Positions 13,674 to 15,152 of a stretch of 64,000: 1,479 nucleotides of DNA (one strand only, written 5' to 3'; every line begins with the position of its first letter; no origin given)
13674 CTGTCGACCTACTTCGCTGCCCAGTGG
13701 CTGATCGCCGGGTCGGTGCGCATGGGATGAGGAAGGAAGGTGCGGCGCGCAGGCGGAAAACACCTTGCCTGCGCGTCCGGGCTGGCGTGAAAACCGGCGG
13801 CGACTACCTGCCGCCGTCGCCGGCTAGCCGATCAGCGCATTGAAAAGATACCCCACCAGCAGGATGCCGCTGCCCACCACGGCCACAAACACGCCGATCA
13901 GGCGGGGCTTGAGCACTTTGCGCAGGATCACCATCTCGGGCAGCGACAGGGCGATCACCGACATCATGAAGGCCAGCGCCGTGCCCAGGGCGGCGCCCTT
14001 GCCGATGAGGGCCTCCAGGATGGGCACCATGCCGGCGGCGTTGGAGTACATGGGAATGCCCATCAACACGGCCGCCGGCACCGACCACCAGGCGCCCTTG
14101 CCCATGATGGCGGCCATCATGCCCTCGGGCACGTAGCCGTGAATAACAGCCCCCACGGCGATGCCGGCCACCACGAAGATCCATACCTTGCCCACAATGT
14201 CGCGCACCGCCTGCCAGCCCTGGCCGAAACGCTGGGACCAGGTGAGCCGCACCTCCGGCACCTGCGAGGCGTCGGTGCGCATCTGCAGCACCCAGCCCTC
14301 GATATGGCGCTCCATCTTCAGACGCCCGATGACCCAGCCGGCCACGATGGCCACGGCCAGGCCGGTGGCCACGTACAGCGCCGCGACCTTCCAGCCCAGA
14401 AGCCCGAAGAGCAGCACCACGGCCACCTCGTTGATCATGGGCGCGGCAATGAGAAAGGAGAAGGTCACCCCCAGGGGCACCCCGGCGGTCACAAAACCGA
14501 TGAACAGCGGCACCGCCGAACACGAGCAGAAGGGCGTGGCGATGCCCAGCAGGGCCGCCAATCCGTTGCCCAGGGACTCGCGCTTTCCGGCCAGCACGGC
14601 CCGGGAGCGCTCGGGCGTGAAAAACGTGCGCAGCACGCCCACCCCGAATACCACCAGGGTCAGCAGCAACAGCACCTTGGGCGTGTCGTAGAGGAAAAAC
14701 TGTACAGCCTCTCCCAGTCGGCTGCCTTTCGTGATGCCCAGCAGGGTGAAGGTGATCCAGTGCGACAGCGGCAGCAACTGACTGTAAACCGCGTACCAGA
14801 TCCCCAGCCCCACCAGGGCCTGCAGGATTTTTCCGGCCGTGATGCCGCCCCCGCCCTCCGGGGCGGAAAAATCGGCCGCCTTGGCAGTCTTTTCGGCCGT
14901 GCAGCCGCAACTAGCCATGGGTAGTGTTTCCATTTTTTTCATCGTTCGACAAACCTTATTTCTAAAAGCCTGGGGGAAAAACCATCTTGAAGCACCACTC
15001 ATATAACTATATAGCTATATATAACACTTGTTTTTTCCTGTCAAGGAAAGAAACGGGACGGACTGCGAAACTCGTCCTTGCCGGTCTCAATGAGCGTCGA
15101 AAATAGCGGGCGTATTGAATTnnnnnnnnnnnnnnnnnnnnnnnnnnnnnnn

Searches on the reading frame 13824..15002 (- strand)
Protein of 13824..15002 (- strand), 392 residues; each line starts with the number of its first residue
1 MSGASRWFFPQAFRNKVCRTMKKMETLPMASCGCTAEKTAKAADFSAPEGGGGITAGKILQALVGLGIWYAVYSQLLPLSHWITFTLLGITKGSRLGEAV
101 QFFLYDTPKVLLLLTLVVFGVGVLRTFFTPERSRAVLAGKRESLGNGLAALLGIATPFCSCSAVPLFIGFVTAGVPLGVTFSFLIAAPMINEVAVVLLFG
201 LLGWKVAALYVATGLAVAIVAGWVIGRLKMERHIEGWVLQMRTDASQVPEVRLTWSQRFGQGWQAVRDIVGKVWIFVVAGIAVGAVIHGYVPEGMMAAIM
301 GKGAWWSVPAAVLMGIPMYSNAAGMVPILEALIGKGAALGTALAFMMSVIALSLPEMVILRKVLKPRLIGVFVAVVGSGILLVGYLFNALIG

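Call 19: search_protein_families(library=ncbifam, proteins=[window:13824-15002:-], max_evalue=0.00001)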
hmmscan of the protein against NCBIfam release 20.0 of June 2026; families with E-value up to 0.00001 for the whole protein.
window:13824-15002:- (392 aa): 2 families
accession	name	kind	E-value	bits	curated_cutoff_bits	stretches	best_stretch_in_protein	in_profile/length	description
NF040736.1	efflux_SaoE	equivalog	5.3e-39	134.5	325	1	113-391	23-298/352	efflux transporter SaoE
NF033936.1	CuZnOut_SO0444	equivalog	3.2e-27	95.6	300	2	252-391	175-313/351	SO_0444 family Cu/Zn efflux transporter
